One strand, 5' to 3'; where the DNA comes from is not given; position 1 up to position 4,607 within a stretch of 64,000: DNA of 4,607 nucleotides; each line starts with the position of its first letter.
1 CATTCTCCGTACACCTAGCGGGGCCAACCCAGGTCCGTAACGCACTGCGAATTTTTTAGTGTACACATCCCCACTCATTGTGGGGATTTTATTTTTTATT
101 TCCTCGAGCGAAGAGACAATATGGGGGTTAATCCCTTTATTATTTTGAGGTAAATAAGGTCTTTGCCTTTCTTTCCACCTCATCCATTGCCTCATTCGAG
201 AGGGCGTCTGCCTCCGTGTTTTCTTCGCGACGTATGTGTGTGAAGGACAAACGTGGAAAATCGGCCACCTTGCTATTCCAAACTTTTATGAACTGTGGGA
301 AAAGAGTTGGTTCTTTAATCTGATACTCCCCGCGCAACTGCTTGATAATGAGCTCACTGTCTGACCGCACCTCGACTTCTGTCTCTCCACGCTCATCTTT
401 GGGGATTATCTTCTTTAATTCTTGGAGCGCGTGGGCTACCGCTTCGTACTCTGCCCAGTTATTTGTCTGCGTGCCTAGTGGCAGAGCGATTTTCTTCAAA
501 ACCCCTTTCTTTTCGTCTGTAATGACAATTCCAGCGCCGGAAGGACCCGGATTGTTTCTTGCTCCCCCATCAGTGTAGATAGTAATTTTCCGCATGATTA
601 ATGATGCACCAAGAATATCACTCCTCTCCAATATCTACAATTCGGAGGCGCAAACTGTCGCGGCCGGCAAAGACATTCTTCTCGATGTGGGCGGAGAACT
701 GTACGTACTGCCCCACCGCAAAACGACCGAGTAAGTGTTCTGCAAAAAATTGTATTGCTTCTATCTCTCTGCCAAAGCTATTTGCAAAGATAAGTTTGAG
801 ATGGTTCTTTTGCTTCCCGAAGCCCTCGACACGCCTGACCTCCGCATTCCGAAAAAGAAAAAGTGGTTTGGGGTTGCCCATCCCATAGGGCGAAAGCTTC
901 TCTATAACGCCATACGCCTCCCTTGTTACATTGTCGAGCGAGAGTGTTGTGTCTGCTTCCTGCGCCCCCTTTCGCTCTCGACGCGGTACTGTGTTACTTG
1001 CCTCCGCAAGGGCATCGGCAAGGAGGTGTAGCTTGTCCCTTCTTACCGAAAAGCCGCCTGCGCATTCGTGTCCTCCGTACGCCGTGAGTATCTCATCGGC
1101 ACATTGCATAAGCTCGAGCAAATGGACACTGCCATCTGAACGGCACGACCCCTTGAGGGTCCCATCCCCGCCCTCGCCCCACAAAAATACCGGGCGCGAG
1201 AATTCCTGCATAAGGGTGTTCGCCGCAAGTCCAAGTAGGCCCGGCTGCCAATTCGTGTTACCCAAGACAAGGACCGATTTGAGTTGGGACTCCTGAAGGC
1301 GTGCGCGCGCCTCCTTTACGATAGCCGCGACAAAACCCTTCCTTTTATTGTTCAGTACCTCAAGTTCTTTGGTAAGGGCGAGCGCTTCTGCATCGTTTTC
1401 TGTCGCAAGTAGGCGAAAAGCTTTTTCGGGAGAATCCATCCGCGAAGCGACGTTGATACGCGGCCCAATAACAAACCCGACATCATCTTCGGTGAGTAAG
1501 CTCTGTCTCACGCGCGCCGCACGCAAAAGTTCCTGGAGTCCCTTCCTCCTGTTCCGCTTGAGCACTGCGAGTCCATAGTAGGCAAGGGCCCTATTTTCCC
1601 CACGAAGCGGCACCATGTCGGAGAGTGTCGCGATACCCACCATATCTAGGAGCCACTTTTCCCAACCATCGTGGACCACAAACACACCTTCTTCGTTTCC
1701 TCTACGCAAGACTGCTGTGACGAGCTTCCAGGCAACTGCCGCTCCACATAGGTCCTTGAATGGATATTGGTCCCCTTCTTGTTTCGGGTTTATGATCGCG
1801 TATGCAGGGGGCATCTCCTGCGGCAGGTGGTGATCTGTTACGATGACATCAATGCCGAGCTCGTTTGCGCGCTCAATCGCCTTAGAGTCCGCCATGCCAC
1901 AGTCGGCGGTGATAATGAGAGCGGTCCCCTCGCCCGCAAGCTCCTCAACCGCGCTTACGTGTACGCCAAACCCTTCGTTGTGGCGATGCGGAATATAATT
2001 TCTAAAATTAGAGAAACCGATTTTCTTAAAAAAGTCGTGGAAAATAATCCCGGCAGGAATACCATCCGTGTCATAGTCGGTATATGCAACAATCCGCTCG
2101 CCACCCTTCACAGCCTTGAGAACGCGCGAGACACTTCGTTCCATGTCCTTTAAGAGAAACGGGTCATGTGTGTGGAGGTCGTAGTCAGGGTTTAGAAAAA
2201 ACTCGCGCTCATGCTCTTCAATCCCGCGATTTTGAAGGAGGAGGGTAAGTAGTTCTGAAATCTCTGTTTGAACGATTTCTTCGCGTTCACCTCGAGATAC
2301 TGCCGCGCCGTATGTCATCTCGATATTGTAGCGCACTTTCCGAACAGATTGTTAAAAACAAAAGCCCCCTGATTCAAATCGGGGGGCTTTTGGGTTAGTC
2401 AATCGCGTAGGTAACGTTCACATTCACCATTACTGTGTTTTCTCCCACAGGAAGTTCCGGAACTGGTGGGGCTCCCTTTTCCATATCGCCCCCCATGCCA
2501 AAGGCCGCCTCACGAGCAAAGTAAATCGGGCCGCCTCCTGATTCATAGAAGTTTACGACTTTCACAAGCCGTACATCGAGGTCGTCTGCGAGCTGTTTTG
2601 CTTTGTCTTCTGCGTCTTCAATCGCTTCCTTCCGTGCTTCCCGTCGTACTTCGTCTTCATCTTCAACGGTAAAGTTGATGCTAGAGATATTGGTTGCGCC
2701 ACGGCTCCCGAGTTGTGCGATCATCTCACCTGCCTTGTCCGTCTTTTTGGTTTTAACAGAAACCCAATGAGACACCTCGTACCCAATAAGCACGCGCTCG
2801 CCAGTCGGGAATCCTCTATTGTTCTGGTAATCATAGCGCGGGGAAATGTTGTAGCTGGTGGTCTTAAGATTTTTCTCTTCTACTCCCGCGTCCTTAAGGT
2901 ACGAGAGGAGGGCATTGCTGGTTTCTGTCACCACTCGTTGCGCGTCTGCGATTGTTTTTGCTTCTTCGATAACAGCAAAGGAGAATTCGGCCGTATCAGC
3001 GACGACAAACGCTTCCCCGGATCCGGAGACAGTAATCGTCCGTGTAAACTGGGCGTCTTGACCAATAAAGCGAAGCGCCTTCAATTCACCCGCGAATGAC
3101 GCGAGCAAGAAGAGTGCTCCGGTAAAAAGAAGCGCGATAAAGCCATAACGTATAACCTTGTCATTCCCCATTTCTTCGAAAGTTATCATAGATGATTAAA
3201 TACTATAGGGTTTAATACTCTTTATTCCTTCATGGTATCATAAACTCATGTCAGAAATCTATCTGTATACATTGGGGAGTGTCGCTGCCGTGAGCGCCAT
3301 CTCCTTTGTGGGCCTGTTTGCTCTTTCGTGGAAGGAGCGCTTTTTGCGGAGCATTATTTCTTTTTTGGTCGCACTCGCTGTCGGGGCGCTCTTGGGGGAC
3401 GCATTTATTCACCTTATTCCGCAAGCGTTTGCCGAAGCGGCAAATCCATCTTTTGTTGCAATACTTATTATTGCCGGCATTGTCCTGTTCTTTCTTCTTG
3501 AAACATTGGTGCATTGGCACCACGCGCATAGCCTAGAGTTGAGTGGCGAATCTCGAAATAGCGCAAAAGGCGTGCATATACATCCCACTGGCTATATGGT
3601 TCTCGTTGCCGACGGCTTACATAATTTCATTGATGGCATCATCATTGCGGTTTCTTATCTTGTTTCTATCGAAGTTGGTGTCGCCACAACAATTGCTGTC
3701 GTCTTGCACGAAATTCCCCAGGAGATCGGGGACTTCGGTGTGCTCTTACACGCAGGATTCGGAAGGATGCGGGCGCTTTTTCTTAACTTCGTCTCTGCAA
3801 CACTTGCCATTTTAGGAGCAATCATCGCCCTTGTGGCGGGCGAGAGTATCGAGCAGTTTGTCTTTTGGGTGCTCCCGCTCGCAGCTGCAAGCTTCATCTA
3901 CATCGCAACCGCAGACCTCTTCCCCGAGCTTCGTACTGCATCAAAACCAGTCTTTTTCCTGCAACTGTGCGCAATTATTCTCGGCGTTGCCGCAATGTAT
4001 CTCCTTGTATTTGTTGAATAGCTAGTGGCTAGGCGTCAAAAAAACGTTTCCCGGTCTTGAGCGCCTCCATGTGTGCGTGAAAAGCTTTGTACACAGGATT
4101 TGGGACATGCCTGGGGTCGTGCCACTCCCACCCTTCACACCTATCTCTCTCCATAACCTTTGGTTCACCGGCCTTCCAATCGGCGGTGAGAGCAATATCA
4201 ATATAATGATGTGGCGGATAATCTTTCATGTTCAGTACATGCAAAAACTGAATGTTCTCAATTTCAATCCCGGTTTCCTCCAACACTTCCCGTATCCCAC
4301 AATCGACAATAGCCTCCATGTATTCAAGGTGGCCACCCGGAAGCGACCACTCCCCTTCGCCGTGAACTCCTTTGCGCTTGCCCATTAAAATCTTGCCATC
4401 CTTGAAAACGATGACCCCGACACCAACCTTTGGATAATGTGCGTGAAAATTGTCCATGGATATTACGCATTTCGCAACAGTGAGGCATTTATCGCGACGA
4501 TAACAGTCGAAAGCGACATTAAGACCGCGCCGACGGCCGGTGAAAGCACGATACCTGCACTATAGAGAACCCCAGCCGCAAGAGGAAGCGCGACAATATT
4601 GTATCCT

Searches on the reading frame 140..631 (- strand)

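Call 66: search_protein_families(library=pfam, proteins=[window:140-631:-], max_evalue=0.0001)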
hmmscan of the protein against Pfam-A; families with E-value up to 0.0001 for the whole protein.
window:140-631:- (163 aa): 2 families
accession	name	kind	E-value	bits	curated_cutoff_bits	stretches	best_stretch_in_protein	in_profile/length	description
PF13456.12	RVT_3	-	3.5e-16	59.7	21.6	1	20-148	2-123/123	Reverse transcriptase-like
PF00075.30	RNase_H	-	5.4e-14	53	25.8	1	15-99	3-75/141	RNase H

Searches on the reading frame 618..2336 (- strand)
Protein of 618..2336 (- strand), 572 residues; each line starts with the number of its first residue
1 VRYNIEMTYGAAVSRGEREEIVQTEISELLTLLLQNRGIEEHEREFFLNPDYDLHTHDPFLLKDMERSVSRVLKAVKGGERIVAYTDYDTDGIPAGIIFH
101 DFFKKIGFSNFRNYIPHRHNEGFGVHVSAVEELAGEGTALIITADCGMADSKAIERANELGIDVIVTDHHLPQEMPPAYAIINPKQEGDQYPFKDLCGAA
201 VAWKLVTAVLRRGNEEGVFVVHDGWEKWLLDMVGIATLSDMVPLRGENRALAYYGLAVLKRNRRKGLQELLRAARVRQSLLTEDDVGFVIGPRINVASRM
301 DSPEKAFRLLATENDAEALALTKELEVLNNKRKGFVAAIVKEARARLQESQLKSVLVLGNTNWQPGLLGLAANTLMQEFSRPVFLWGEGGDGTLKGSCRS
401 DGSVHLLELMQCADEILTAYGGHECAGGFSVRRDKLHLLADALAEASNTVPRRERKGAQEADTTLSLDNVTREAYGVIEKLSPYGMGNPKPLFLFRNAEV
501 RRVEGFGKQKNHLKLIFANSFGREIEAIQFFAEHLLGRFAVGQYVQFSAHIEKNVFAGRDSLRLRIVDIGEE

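Call 43: search_protein_families(library=pfam, proteins=[window:618-2336:-], max_evalue=0.00001)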
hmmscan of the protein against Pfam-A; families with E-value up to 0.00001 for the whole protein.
window:618-2336:- (572 aa): 3 families
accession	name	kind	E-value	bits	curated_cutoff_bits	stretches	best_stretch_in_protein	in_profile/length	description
PF17768.7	RecJ_OB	-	6.7e-23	81.2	27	1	462-568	2-107/107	RecJ OB domain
PF01368.27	DHH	-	2.1e-20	73.7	28.1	1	81-211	1-104/125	DHH family, N-terminal domain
PF02272.25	DHHA1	-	5.2e-11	43.3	25.9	1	354-445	3-98/102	DHHA1 domain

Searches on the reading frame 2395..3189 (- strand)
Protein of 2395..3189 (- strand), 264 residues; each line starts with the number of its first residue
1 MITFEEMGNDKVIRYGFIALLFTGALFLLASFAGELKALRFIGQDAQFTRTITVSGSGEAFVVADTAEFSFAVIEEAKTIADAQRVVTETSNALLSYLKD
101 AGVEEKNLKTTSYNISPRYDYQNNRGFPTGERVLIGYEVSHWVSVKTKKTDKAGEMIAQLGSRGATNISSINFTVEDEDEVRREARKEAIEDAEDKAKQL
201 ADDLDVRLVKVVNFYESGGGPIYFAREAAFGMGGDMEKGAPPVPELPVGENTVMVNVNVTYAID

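Call 43: search_protein_families(library=pfam, proteins=[window:2395-3189:-], max_evalue=0.00001)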
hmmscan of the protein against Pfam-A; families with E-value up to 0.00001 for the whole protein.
window:2395-3189:- (264 aa): 1 family
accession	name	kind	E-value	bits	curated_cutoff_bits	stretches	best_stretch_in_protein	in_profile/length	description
PF04402.19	SIMPL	-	2.2e-52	178.7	25.2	1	52-261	1-205/205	Protein of unknown function (DUF541)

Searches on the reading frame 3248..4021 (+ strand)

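Call 43: search_protein_families(library=pfam, proteins=[window:3248-4021:+], max_evalue=0.00001)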
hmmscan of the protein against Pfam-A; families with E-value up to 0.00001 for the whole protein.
window:3248-4021:+ (257 aa): 1 family
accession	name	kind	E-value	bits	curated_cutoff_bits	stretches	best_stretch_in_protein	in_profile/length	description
PF02535.28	Zip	-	1.4e-41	143.2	35.1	2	101-253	164-322/323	ZIP Zinc transporter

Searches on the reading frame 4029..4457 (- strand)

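Call 66: search_protein_families(library=pfam, proteins=[window:4029-4457:-], max_evalue=0.0001)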
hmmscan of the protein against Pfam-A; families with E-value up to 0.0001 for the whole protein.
window:4029-4457:- (142 aa): 2 families
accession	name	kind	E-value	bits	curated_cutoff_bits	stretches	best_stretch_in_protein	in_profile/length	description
PF00293.34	NUDIX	-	1.1e-20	74.4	21.1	1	10-127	3-127/134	NUDIX domain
PF14815.12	NUDIX_4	-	2.4e-05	24.5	35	1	13-120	2-100/113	NUDIX domain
